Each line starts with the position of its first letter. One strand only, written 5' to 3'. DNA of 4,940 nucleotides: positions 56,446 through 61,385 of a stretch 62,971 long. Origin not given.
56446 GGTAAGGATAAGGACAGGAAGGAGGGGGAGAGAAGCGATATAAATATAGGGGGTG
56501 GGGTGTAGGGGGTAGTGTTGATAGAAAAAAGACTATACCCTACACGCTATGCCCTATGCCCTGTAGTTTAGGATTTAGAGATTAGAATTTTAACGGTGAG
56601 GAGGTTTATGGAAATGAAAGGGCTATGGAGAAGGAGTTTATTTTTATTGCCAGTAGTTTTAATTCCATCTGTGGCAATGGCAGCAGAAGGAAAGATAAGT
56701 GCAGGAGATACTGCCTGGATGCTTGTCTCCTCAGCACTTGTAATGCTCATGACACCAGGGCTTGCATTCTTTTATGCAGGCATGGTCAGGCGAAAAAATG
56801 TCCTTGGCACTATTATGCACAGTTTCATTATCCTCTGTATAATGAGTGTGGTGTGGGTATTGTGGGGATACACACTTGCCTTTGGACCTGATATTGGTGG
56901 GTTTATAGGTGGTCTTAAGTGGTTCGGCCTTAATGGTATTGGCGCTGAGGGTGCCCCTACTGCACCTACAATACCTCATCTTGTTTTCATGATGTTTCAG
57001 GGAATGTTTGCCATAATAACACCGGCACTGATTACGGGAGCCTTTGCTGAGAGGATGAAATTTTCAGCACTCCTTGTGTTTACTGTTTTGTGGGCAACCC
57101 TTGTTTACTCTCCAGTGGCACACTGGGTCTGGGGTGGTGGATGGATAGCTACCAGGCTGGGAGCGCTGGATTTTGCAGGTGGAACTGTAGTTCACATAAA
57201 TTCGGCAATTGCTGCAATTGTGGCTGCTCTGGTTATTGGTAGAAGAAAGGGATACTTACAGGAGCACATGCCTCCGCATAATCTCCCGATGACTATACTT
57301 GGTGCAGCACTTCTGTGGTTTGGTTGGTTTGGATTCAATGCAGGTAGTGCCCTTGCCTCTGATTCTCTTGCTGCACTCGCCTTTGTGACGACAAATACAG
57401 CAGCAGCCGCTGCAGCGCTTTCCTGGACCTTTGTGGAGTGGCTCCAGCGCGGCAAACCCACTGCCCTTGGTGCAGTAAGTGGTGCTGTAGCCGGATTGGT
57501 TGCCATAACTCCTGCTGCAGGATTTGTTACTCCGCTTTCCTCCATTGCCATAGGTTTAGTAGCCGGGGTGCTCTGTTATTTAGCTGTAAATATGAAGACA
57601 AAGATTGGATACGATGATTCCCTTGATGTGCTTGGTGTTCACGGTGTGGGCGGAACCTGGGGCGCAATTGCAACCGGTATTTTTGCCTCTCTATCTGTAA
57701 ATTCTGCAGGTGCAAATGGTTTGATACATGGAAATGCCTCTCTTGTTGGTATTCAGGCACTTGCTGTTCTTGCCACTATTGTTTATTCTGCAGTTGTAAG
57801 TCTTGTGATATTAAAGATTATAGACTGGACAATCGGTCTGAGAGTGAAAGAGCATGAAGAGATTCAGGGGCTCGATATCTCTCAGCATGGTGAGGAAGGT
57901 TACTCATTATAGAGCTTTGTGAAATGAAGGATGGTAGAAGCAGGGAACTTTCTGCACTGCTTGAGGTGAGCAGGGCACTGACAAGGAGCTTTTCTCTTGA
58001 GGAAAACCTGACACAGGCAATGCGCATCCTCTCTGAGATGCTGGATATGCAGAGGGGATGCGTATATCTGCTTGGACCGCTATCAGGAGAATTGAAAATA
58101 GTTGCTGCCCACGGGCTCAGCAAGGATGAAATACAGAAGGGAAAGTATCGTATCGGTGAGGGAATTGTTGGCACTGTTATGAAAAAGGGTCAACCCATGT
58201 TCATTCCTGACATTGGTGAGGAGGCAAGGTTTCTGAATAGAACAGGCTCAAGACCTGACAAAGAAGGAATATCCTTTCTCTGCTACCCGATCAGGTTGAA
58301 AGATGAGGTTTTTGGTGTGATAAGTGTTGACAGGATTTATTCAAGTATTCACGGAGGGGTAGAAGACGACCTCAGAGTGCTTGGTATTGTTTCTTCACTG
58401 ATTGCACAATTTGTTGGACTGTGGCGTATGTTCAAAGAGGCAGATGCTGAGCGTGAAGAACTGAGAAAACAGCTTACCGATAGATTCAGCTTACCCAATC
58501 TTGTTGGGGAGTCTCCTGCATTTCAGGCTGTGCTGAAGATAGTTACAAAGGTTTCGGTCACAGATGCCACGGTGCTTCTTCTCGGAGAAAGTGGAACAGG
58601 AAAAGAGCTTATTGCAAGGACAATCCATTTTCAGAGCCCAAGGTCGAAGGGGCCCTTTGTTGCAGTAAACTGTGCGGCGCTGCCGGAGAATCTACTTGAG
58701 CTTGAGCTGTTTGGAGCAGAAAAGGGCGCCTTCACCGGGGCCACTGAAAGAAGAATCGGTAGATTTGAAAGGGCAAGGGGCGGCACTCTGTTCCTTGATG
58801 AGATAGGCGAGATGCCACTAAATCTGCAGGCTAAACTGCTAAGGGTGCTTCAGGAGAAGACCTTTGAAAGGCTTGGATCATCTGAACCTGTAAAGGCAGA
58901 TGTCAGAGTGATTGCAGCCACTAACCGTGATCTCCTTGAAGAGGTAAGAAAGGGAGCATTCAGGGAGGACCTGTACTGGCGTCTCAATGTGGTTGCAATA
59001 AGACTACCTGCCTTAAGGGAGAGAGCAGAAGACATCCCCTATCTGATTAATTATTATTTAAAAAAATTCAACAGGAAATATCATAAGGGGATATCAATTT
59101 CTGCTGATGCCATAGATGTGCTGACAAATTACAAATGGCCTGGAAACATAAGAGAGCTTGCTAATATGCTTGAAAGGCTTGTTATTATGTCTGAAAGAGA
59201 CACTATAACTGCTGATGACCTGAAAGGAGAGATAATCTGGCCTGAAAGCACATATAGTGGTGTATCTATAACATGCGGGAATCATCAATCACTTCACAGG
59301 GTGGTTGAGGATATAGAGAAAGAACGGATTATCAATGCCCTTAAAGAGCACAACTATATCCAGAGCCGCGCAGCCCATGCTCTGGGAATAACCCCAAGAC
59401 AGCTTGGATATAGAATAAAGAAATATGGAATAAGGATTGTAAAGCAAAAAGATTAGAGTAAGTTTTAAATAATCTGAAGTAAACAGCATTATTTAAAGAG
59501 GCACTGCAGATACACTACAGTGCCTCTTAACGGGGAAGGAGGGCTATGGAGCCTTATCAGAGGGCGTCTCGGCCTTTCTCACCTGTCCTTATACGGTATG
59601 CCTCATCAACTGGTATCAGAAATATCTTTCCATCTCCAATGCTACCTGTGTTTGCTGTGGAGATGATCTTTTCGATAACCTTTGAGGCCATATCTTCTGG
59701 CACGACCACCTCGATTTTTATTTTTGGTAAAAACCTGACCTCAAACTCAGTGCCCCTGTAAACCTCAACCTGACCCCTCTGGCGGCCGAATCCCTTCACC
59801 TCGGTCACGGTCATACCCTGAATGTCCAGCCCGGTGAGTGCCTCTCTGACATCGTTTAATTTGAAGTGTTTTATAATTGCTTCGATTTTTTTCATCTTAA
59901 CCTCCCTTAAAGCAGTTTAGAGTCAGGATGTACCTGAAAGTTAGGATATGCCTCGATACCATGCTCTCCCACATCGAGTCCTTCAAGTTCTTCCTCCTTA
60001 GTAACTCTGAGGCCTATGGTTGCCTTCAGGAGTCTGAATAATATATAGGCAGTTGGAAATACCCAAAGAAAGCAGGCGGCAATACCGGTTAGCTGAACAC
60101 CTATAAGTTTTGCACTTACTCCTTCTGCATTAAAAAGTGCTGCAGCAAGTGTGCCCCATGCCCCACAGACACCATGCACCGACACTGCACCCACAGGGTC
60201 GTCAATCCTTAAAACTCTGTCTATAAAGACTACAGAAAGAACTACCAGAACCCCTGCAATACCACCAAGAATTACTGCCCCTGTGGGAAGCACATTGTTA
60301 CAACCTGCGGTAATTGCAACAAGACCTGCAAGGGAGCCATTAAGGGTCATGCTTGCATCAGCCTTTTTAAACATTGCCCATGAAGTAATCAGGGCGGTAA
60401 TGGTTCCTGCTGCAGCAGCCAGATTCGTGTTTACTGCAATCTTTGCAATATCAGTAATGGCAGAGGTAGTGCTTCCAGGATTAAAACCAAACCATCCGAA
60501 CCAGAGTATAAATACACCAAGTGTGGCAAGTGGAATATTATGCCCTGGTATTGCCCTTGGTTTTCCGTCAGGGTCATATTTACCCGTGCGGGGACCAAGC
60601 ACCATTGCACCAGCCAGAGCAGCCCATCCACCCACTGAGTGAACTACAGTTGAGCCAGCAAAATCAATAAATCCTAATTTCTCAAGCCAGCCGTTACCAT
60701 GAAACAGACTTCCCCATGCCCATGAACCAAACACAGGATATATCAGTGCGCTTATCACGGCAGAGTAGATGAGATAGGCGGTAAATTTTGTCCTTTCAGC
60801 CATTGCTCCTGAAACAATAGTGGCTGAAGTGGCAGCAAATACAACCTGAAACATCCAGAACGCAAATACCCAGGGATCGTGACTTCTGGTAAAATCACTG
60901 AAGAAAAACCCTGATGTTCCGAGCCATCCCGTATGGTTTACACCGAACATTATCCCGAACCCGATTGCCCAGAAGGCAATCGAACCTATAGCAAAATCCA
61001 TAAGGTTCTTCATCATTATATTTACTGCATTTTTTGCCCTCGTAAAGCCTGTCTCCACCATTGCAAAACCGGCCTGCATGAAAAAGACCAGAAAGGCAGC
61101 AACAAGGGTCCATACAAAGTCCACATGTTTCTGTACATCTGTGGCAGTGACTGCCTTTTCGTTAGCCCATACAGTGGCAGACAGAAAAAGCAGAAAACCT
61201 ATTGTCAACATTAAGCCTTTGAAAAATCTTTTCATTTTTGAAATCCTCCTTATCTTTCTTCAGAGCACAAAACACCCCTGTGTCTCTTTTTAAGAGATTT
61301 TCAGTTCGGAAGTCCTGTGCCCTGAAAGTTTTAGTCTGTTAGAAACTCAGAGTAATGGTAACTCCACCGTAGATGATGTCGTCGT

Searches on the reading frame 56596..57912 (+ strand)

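Call 26: search_protein_families(library=pfam, max_evalue=1e-8, proteins=[window:56596-57912:+])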
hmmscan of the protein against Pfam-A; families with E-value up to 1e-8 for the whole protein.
window:56596-57912:+ (438 aa): 1 family
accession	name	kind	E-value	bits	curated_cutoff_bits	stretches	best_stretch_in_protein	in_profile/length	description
PF00909.26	Ammonium_transp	-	9.3e-137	456.4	23.2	1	40-436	1-399/399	Ammonium Transporter Family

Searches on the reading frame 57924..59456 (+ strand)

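Call 26: search_protein_families(library=pfam, max_evalue=1e-8, proteins=[window:57924-59456:+])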
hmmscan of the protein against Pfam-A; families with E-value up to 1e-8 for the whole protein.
window:57924-59456:+ (510 aa): 6 families
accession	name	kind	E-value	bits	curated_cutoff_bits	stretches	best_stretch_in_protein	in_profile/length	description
PF00158.32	Sigma54_activat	-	7.2e-73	244.2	20.2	1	193-359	1-167/168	Sigma-54 interaction domain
PF25601.1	AAA_lid_14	-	1.2e-26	92.8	27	1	365-437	1-74/87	AAA+ ATPase lid domain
PF14532.12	Sigma54_activ_2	-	5.4e-20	72.5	25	1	194-364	1-138/138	Sigma-54 interaction domain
PF01590.32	GAF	-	5.1e-16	59.8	22.4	1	25-162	2-131/133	GAF domain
PF02954.25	HTH_8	-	2.8e-15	56.2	22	1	461-501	2-42/42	Bacterial regulatory protein, Fis family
PF13185.12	GAF_2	-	2.8e-12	47.4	28.6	1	24-163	3-134/136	GAF domain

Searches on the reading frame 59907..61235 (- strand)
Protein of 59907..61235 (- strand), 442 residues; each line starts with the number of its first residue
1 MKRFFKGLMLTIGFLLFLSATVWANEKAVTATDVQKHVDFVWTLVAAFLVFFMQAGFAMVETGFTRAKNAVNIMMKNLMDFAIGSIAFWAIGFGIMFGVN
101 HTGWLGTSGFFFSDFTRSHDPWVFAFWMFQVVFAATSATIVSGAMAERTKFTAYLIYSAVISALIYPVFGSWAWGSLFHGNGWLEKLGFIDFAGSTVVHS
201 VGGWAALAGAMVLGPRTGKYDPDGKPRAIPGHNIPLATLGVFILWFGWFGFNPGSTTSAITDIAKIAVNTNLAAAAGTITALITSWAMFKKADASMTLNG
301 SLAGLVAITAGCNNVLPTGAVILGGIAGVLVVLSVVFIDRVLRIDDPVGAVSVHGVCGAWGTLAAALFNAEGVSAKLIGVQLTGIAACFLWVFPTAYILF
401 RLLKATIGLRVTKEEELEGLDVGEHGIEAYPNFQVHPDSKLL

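Call 26: search_protein_families(library=pfam, max_evalue=1e-8, proteins=[window:59907-61235:-])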
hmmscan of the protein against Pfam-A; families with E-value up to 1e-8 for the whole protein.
window:59907-61235:- (442 aa): 1 family
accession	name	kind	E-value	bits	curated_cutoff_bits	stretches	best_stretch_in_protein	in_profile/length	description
PF00909.26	Ammonium_transp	-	1.9e-128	429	23.2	1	41-430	1-399/399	Ammonium Transporter Family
